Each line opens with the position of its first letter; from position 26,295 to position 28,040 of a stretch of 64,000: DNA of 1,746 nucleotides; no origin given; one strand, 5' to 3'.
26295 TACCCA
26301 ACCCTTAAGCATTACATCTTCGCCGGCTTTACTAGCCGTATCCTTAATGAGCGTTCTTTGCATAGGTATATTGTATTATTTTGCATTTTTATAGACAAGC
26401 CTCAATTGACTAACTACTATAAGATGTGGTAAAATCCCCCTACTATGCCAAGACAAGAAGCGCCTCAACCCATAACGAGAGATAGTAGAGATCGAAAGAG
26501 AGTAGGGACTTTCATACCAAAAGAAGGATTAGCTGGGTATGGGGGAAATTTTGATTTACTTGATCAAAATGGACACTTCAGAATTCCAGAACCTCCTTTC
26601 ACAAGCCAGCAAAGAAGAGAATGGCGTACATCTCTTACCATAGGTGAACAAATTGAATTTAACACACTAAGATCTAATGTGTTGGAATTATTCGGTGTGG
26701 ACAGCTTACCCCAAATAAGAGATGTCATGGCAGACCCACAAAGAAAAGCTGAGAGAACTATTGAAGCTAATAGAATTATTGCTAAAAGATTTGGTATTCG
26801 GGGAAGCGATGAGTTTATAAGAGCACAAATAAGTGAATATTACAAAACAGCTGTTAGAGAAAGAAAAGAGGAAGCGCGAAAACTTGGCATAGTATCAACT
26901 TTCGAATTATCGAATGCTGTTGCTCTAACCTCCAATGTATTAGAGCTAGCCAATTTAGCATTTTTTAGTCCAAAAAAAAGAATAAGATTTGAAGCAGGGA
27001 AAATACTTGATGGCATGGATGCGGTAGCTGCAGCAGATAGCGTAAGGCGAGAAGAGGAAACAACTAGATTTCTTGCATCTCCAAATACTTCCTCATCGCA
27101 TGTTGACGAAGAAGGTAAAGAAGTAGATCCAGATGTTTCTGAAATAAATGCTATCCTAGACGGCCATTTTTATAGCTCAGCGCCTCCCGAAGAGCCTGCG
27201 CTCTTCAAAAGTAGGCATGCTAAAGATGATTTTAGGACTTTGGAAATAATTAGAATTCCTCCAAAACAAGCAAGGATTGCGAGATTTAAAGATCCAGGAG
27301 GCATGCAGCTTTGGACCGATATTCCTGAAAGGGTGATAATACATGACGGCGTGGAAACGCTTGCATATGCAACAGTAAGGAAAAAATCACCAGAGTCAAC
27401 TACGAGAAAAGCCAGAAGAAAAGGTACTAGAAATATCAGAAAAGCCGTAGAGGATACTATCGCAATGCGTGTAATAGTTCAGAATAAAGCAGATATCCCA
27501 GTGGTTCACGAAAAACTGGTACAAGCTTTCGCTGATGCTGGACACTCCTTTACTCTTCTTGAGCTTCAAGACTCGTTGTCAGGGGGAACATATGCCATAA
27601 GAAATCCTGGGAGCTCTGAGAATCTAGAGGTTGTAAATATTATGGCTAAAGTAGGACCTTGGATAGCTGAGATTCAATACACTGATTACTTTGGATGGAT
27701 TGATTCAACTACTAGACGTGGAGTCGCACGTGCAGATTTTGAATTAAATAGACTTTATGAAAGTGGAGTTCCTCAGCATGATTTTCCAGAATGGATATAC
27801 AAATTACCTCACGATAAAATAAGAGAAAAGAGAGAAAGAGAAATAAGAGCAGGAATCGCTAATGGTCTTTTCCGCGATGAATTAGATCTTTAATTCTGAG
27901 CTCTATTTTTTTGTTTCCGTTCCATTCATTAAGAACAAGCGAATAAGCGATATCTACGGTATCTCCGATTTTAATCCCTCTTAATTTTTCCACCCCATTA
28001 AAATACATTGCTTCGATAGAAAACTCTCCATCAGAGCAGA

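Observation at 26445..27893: Orphan 482-aa protein with a C-terminal RelA/SpoT-homolog (small alarmone synthetase-like) domain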

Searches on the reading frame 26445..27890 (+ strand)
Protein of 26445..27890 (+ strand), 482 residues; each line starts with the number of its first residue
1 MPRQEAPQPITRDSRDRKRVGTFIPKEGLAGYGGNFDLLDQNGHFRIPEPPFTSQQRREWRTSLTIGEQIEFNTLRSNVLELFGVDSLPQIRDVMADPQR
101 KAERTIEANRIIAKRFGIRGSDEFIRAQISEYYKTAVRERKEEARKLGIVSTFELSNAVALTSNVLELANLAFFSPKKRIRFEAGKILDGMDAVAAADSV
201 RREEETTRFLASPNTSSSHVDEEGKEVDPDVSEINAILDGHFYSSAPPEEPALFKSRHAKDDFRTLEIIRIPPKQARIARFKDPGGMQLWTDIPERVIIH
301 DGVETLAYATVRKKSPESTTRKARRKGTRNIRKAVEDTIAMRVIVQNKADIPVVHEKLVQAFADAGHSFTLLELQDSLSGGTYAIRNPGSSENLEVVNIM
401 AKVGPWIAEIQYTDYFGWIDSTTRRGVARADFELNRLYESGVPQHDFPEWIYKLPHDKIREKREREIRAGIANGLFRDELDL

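Call 3: search_protein_families(library=pfam, proteins=[window:26445-27890:+], max_evalue=1)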
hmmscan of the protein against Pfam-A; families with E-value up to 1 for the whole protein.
window:26445-27890:+ (482 aa): 2 families
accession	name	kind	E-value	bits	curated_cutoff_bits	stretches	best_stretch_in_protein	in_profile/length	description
PF04607.23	RelA_SpoT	-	7.7e-06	26.6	27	1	312-361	2-49/113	Region found in RelA / SpoT proteins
PF11533.15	AtzH-like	-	0.04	14.1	27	1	159-210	21-72/126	AtzH-like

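Call 4: search_protein_families(library=ncbifam, proteins=[window:26445-27890:+], max_evalue=10)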
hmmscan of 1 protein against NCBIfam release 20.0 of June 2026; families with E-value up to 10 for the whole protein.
window:26445-27890:+ (482 aa): 0 families

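Call 5: search_solved_structures(query=window:26445-27890:+, max_evalue=10, show_alignments=3)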
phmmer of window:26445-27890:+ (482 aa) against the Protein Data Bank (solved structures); distinct sequences matched with E-value up to 10: 0.

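Call 6: find_homologous_proteins(query=window:26445-27890:+, max_evalue=0.001)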
Query window:26445-27890:+ (482 aa): 13 proteins with E <= 0.001 among 8000 candidates.
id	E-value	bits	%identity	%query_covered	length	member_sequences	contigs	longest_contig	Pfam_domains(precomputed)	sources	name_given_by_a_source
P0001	0.0e+0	1060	100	98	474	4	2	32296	PF04607.24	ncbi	ncbi:MAG: hypothetical protein UT87_C0010G0001, partial [Candidatus Levybacteria bacterium GW2011_GW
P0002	8.2e-255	864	80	99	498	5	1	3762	PF04607.24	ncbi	-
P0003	1.2e-193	662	66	94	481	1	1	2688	-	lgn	-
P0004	6.2e-193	660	65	95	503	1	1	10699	-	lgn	-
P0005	1.1e-188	646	64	96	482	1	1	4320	-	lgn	-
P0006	3.9e-188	644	62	100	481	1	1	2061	-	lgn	-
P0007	1.5e-185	636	62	96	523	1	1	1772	PF04607.24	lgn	-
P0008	5.2e-182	624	62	95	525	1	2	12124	PF04607.24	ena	-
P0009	1.6e-176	606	61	95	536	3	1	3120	-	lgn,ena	-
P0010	3.1e-171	588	59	95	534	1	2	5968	PF04607.24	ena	-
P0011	1.7e-166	573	58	94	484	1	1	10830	-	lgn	-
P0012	3.3e-135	470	52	92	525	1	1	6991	-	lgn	-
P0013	2.5e-124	434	51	92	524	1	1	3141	-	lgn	-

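Call 8: search_solved_structures(query=A1, max_evalue=10, show_alignments=4)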
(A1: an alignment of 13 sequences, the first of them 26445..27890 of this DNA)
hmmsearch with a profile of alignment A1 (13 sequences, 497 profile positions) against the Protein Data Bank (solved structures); distinct sequences matched with E-value up to 10: 1.
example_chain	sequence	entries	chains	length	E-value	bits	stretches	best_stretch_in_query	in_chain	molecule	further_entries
6fgk_A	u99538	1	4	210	0.0071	18.1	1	317-374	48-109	GTP pyrophosphokinase YwaC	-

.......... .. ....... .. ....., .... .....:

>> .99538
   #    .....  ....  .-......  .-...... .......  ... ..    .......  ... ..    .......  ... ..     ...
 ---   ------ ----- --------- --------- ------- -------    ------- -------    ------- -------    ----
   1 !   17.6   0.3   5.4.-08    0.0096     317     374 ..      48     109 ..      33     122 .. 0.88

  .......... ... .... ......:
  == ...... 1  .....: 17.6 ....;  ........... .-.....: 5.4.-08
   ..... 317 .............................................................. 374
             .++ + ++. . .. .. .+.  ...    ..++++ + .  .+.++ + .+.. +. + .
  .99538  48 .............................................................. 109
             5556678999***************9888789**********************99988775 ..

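Call 9: search_protein_families(library=pfam, alignment_id=A1, max_evalue=0.1)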
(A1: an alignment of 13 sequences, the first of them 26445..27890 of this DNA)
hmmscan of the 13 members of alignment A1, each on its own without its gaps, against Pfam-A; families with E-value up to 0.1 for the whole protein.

A. member 1, window:26445-27890:+ (482 aa): 2 families
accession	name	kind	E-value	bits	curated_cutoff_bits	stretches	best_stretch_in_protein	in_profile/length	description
PF04607.23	RelA_SpoT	-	7.7e-06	26.6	27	1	312-361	2-49/113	Region found in RelA / SpoT proteins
PF11533.15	AtzH-like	-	0.04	14.1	27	0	159-210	21-72/126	AtzH-like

B. families by the number of members that match (of 13 scanned): 4 families
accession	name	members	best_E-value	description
PF04607.23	RelA_SpoT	12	7.7e-06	Region found in RelA / SpoT proteins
PF11533.15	AtzH-like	4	0.0049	AtzH-like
PF00293.34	NUDIX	1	0.00074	NUDIX domain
PF17802.7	SpaA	1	0.013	Prealbumin-like fold domain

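Call 15: search_protein_families(library=padloc, proteins=[window:26445-27890:+], max_evalue=1)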
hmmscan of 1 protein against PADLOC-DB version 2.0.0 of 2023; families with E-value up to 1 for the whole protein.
window:26445-27890:+ (482 aa): 0 families

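Call 16: search_protein_families(library=phrogs, proteins=[window:26445-27890:+], max_evalue=1)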
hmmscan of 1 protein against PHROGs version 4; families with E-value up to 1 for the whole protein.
window:26445-27890:+ (482 aa): 0 families

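Call 18: find_encoding_contigs(protein=P0004, flank=6000, max_places=3)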
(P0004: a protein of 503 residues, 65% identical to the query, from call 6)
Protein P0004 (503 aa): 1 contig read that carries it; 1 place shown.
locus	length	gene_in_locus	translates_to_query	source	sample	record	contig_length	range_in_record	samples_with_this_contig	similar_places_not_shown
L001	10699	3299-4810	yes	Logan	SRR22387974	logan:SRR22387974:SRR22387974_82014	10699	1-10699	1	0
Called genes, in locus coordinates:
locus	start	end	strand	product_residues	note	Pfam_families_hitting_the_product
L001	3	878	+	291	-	?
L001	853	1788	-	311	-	PF00768:Peptidase_S11, PF13354:Beta-lactamase2 (weak)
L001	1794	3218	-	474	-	PF01336:tRNA_anti-codon, PF00152:tRNA-synt_2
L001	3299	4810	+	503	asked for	-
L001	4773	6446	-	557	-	PF01368:DHH, PF02272:DHHA1, PF17768:RecJ_OB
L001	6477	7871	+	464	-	PF01743:PolyA_pol, PF12627:PolyA_pol_RNAbd, PF01966:HD, PF13735:tRNA_NucTran2_2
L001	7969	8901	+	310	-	PF00005:ABC_tran, PF13304:AAA_21 (weak)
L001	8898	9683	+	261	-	PF01061:ABC2_membrane, PF12698:ABC2_membrane_3 (weak)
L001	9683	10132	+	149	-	PF09424:YqeY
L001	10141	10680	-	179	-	PF02355:SecD_SecF_C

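Call 19: find_encoding_contigs(protein=P0008, flank=6000, max_places=3)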
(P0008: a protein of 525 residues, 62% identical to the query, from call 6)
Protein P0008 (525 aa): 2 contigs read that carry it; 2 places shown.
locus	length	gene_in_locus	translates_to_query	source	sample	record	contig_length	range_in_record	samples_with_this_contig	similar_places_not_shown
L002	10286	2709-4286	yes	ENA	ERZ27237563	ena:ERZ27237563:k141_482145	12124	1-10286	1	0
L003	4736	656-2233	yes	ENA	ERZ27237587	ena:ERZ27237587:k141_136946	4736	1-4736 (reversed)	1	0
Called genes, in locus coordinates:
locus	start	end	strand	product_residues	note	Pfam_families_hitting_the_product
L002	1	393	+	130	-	?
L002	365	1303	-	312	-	PF00768:Peptidase_S11, PF02113:Peptidase_S13 (weak), PF13354:Beta-lactamase2 (weak)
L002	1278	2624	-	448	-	PF01336:tRNA_anti-codon, PF00152:tRNA-synt_2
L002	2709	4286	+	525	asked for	PF04607:RelA_SpoT (faint)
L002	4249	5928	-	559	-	PF01368:DHH, PF02272:DHHA1, PF17768:RecJ_OB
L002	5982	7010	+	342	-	PF01743:PolyA_pol, PF12627:PolyA_pol_RNAbd, PF01966:HD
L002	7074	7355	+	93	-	PF13735:tRNA_NucTran2_2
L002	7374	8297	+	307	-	PF00005:ABC_tran, PF13304:AAA_21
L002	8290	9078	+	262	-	-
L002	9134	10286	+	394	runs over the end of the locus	PF00438:S-AdoMet_synt_N, PF02772:S-AdoMet_synt_M, PF02773:S-AdoMet_synt_C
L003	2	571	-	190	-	?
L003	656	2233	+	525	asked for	PF04607:RelA_SpoT (faint)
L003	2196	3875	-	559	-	PF01368:DHH, PF02272:DHHA1, PF17768:RecJ_OB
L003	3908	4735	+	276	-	?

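Call 20: find_encoding_contigs(protein=P0011, flank=6000, max_places=3)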
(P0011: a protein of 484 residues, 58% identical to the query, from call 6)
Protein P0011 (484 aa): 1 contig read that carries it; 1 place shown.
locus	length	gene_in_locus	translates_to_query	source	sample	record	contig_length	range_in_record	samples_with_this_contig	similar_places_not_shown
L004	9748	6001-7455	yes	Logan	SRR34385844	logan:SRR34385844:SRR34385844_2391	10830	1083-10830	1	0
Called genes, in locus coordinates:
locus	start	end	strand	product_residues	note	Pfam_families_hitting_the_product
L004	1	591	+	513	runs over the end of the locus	PF00239:Resolvase, PF07508:Recombinase, PF13408:Zn_ribbon_recom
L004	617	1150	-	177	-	PF02600:DsbB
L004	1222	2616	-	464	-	PF00749:tRNA-synt_1c, PF19269:Anticodon_2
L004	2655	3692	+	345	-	-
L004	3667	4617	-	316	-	PF00768:Peptidase_S11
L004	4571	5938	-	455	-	PF01336:tRNA_anti-codon, PF00152:tRNA-synt_2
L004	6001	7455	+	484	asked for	-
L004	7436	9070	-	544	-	PF01368:DHH, PF02272:DHHA1, PF17768:RecJ_OB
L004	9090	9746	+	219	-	?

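Call 21: predict_structure(alignment_id=A1)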
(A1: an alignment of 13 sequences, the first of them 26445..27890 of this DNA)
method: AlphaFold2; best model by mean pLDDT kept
length: 482 residues; sequences in the alignment: 13
mean_pLDDT: 66.2   pTM: 0.42
mean pLDDT of the five models: 66.2, 63.9, 62.9, 57.5, 53.5
residues with pLDDT >= 90: 26; 70-90: 215; 50-70: 109; < 50: 132
segments of 3 or more residues with pLDDT < 50: 1-50, 149-152, 207-228, 327-335, 376-391, 425-442, 474-482
pLDDT, mean of each block of 10 residues (from residue 1): 32 32 38 39 37 64 57 72 84 85 87 81 85 83 62 65 82 77 77 72 54 34 42 87 86 82 74 86 79 88 89 65 49 55 87 90 86 56 44 65 79 80 48 44 54 60 64 44 35
secondary structure, 60 per line:
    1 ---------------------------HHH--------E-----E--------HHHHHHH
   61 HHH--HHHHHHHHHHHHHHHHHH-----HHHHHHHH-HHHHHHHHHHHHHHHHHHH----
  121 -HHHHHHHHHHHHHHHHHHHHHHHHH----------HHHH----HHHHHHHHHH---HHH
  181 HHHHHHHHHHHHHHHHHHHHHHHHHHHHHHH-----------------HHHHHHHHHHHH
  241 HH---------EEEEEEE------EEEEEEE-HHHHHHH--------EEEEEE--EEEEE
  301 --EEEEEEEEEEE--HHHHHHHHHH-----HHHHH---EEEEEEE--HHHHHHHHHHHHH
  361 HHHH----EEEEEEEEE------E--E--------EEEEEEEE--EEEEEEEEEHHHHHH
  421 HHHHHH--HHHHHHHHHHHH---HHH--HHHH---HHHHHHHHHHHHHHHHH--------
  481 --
elements in order: H54-63 H66-83 H89-96 H98-116 H122-146 H157-160 H165-174 H178-211 H229-242 E252-258 E265-271 H273-279 E288-293 E296-300 E303-313 H316-325 H331-335 E339-345 H348-364 E369-377 E396-403 E406-414 H415-426 H429-440 H449-452 H456-472

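Call 23: search_protein_representatives(alignment_id=A1)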
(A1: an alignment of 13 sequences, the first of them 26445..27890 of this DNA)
Query: 13 sequences, 497 profile positions. Proteins with E-value up to 0.001 (for the whole library): 153; up to 1e-10: 100; up to 1e-30: 36. The best 150 are listed.
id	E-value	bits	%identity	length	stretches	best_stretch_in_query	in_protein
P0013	2.1e-225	765.3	-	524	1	1-494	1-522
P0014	9.7e-102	357.4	-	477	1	37-490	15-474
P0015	2.1e-78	280.5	-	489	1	61-487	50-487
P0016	3.6e-56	207.1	-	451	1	46-484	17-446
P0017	9.0e-55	202.5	-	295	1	205-487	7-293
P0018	1.1e-54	202.2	-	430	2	252-486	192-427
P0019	4.8e-53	196.8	-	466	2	249-487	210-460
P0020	2.0e-52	194.8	-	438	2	265-487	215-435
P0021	1.4e-49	185.4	-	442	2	253-486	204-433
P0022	2.9e-48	181.0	-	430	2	264-486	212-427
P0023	3.8e-47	177.3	-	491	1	43-487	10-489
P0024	4.1e-47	177.2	-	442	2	263-486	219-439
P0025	6.3e-46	173.3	-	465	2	253-478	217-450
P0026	1.4e-45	172.2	-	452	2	236-485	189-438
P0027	4.8e-45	170.4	-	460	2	250-486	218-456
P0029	2.4e-41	158.2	-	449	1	32-487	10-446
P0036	6.8e-37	143.5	-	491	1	95-473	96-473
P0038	6.7e-36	140.2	-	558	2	46-221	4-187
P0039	1.5e-35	139.1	-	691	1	93-474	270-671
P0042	3.9e-33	131.1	-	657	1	112-469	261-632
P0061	1.4e-26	109.5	-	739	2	241-487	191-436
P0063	9.3e-25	103.5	-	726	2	247-477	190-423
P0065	2.2e-24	102.3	-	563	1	47-482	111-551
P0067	5.4e-24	101.0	-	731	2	318-484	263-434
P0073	5.5e-21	91.0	-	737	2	241-488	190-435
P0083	1.7e-18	82.9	-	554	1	269-483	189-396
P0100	5.7e-15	71.2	-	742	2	240-483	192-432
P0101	1.5e-14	69.8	-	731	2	269-484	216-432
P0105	4.1e-13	65.1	-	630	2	301-480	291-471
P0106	6.5e-13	64.4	-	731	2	263-483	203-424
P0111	4.1e-11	58.5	-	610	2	315-483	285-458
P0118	3.1e-10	55.6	-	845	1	328-477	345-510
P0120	2.9e-09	52.4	-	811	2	263-455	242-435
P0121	3.7e-09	52.0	-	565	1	314-471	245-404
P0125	1.0e-08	50.6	-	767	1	148-454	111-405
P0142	2.5e-06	42.7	-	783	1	92-469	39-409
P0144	3.0e-06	42.5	-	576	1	320-457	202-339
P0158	3.2e-04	35.8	-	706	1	269-487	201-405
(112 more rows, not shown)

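Call 24: fold_search(model_id=the predicted structure, library=pdb)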
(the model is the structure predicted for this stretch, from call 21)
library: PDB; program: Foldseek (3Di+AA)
matches with E <= 10: 331; with E <= 0.001: 8
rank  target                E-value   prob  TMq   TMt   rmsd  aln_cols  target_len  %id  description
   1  6fgx_B                1.2e-04  1.00  0.20  0.45  13.8       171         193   16  Crystal structure of the small alarmone synthethase 2 from Staphylococcus aureus bound to AMPCPP (released 2018-02-07)
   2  6ex0_A                2.2e-04  1.00  0.18  0.38  13.8       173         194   19  Crystal structure of RelP (SAS2) from Staphylococcus aureus bound to pppGpp in the post-catalytic state (released 2018-01-24)
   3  2be3_A                2.6e-04  1.00  0.18  0.37  15.5       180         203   17  Structure of a GTP Pyrophosphokinase Family Protein from Streptococcus pneumoniae (released 2005-12-06)
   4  6fgj_B                2.7e-04  1.00  0.17  0.36  14.1       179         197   19  Crystal structure of the small alarmone synthethase 2 from Staphylococcus aureus (released 2018-02-07)
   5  6fgj_A                4.0e-04  1.00  0.19  0.42  14.7       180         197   17  Crystal structure of the small alarmone synthethase 2 from Staphylococcus aureus (released 2018-02-07)
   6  6ewz_A                4.2e-04  1.00  0.19  0.40  14.1       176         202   19  Crystal structure of RelP (SAS2) from Staphylococcus aureus bound to AMPCPP and GTP in the pre-catalytic state (released 2018-01-24)
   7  5ded_B                4.2e-04  1.00  0.17  0.38  15.4       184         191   18  Crystal structure of the small alarmone synthethase 1 from Bacillus subtilis bound to its product pppGpp (released 2015-10-28)
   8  7qps_A                6.5e-04  1.00  0.20  0.29  16.1       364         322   10  Structure of Mn-free SpoT (released 2023-01-18)
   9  5ded_A                1.0e-03  1.00  0.17  0.37  15.5       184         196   20  Crystal structure of the small alarmone synthethase 1 from Bacillus subtilis bound to its product pppGpp (released 2015-10-28)
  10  5dec_A                1.1e-03  1.00  0.18  0.42  15.6       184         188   20  Crystal structure of the small alarmone synthetase 1 from Bacillus subtilis (released 2015-10-28)
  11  7qps_B                1.1e-03  1.00  0.20  0.30  16.3       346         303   10  Structure of Mn-free SpoT (released 2023-01-18)
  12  5xnx_A                1.4e-03  0.93  0.19  0.26  19.7       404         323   12  Crystallographic structure of the enzymatically active N-terminal domain of the Rel protein from Mycobacterium tubercu (released 2017-07-19)
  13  6s2u                  2.1e-03  0.99  0.20  0.26  14.4       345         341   10  Structure of the catalytic domain of T. thermophilus Rel in complex with AMP and ppGpp (released 2020-07-08)
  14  3l9d_A                2.9e-03  1.00  0.18  0.40  15.1       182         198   19  The Crystal Structure of smu.1046c from Streptococcus mutans UA159 (released 2011-01-12)
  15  8acu_A                3.4e-03  0.87  0.19  0.25  21.7       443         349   10  Structure of Bacillus subtilis Rel in complex with DarB (released 2023-07-19)
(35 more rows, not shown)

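Call 64: find_encoding_contigs(protein=P0036, flank=7000, max_places=3)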
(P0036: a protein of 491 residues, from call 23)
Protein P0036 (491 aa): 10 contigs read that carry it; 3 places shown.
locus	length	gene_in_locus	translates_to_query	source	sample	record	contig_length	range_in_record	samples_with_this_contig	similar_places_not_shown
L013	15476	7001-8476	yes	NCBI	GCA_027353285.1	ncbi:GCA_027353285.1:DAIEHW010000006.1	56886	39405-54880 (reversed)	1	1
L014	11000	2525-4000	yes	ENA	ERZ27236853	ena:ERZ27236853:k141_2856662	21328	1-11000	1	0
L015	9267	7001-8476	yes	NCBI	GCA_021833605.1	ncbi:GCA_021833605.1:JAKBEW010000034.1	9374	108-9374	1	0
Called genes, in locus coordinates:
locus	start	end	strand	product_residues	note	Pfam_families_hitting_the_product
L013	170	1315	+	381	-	PF09992:NAGPA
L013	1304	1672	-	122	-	PF01219:DAGK_prokar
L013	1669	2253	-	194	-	-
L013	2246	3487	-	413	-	PF00749:tRNA-synt_1c, PF19269:Anticodon_2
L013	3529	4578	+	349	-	-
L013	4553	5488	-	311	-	PF00768:Peptidase_S11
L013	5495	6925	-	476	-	PF01336:tRNA_anti-codon, PF00152:tRNA-synt_2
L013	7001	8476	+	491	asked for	-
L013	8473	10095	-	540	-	PF01368:DHH, PF02272:DHHA1, PF17768:RecJ_OB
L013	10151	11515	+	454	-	PF01743:PolyA_pol, PF12627:PolyA_pol_RNAbd, PF01966:HD, PF13735:tRNA_NucTran2_2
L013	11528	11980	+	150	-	PF09424:YqeY, PF02637:GatB_Yqey (weak)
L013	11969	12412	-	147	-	PF00293:NUDIX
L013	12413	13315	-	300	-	PF07549:Sec_GG (weak), PF02355:SecD_SecF_C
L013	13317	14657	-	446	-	PF21760:SecD_1st, PF22599:SecDF_P1_head, PF02355:SecD_SecF_C, PF03176:MMPL (weak)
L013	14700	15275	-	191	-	-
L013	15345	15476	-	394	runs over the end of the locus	PF11258:DUF3048, PF17479:DUF3048_C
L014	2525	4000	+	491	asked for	-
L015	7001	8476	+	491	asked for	-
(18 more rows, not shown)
